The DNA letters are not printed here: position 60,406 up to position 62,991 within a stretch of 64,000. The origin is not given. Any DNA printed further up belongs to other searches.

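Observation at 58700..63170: About 4.5 kb low-GC segment whose two edges fall inside ORFs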

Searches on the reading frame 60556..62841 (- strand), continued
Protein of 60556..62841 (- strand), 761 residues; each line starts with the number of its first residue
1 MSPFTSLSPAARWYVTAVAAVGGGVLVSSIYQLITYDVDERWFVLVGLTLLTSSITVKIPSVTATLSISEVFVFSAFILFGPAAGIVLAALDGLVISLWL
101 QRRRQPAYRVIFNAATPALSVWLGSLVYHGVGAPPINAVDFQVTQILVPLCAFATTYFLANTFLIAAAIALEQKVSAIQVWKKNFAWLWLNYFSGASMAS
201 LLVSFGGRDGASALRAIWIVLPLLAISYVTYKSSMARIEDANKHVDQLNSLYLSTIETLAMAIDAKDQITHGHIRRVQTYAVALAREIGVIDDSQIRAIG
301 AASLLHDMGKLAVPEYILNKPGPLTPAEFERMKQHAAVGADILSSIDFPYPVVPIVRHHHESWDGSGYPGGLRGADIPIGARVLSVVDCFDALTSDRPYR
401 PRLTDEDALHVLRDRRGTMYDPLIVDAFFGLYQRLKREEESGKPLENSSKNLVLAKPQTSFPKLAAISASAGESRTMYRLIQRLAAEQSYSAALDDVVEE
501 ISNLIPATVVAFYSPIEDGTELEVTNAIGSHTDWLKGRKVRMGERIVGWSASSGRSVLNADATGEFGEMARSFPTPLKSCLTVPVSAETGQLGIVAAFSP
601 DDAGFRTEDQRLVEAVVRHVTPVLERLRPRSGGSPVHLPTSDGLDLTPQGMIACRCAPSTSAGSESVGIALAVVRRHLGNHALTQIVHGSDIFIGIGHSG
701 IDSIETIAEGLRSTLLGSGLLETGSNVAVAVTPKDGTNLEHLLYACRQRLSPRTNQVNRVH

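Call 43: find_encoding_contigs(protein=P0113, flank=10000, max_places=2)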
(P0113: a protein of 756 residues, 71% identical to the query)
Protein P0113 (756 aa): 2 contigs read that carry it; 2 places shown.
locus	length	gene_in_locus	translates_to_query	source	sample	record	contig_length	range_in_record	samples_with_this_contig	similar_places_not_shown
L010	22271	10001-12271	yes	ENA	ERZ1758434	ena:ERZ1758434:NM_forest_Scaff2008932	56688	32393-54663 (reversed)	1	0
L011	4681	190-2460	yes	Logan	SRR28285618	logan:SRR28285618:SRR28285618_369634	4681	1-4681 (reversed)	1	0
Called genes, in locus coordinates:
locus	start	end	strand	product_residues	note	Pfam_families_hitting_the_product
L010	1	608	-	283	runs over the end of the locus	PF00912:Transgly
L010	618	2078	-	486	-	PF01435:Peptidase_M48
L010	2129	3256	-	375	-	PF00266:Aminotran_5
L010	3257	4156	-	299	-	PF00701:DHDPS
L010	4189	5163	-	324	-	PF00528:BPD_transp_1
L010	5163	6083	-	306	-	PF19300:BPD_transp_1_N (faint), PF00528:BPD_transp_1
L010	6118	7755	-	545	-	PF00496:SBP_bac_5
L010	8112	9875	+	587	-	-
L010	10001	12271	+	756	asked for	PF20972:MASE9 (faint), PF13487:HD_5, PF01966:HD, PF01590:GAF, PF13185:GAF_2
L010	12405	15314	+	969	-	PF00158:Sigma54_activat, PF14532:Sigma54_activ_2, PF07728:AAA_5, PF25601:AAA_lid_14, PF02954:HTH_8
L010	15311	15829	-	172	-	PF11716:MDMPI_N, PF12867:DinB_2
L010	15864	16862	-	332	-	PF01113:DapB_N (weak), PF02629:CoA_binding (weak), PF19328:DAP_DH_C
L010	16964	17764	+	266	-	-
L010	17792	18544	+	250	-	PF02540:NAD_synthase, PF03054:tRNA_Me_trans (faint)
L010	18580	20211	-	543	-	-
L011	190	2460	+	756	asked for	PF20972:MASE9 (faint), PF13487:HD_5, PF01966:HD, PF01590:GAF, PF13185:GAF_2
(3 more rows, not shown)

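Call 44: find_encoding_contigs(protein=P0180, flank=10000, max_places=2)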
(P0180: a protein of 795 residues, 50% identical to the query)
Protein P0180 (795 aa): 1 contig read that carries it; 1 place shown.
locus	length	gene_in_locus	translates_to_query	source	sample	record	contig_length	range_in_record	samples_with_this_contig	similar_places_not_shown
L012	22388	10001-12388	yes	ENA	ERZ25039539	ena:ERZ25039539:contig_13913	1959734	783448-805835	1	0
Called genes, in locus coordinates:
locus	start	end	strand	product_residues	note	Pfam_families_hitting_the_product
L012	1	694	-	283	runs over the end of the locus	PF00701:DHDPS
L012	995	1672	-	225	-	PF13302:Acetyltransf_3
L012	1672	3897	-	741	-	PF00082:Peptidase_S8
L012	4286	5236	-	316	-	PF00528:BPD_transp_1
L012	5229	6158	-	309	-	PF19300:BPD_transp_1_N (weak), PF00528:BPD_transp_1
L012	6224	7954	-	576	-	PF00496:SBP_bac_5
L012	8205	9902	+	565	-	-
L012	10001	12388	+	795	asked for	PF20972:MASE9, PF01966:HD, PF13487:HD_5, PF01590:GAF, PF13185:GAF_2, PF13492:GAF_3, PF00990:GGDEF (weak)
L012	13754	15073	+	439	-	PF00158:Sigma54_activat, PF14532:Sigma54_activ_2, PF07724:AAA_2 (faint), PF00004:AAA (faint), PF07728:AAA_5, PF25601:AAA_lid_14, PF02954:HTH_8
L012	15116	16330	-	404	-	-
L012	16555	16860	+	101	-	-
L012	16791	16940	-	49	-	-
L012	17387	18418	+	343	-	PF04909:Amidohydro_2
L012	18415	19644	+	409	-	PF07690:MFS_1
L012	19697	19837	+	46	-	-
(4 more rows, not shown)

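Call 50: find_related_loci(query=A4, collection=metagenome_contigs, flank=8000)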
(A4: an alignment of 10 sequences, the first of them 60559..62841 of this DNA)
Query A4 (761 aa) in metagenome_contigs; peptide patterns used: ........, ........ (x = any residue, [..] = any of these).
600 stretches matched a pattern (row limit reached: there are more); 583 encode a relative of the query (tblastn E <= 1e-3); the best 80 are kept; 80 distinct loci.
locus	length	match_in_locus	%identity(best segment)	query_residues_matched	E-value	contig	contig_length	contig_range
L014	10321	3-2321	44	14-751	0e+0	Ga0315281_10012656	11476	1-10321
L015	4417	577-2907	45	5-750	0e+0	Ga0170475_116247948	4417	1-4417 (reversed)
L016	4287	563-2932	46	7-761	0e+0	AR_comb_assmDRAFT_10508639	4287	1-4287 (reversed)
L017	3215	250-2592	44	7-752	0e+0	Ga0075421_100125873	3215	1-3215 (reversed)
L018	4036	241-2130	51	2-626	0e+0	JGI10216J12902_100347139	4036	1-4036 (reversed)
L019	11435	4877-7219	45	7-753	0e+0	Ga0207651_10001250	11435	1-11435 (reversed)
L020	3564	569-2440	51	7-626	0e+0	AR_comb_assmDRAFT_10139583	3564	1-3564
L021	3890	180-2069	50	2-628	0e+0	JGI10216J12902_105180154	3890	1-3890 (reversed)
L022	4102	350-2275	49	10-635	0e+0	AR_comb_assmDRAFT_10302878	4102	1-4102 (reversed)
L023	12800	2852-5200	44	11-752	0e+0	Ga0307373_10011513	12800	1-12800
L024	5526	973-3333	42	1-755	0e+0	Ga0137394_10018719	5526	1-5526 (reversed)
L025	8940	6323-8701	43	1-761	0e+0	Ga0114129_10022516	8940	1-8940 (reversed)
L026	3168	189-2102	49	3-635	0e+0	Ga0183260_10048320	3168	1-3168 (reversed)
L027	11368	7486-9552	44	1-692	0e+0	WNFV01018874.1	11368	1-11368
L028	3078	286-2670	43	3-761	0e+0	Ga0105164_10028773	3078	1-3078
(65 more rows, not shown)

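Call 77: search_protein_families(library=ncbifam, proteins=[window:60556-62841:-], max_evalue=0.001)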
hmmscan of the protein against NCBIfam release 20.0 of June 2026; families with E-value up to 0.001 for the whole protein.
window:60556-62841:- (761 aa): 3 families
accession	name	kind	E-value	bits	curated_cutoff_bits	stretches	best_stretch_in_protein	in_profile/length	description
NF053512.1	nitric_RR_NosR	exception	7.9e-40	137.1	400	1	242-449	164-371/422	response regulator c-di-GMP phosphodiesterase, NosR family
TIGR00277.1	HDIG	domain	3.9e-09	36.3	27.6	1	270-361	5-83/84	HDIG domain-containing metalloprotein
NF045665.1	NTPtran_DVU1551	equivalog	0.00011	21.4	315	0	254-310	202-259/359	DVU_1551 family NTP transferase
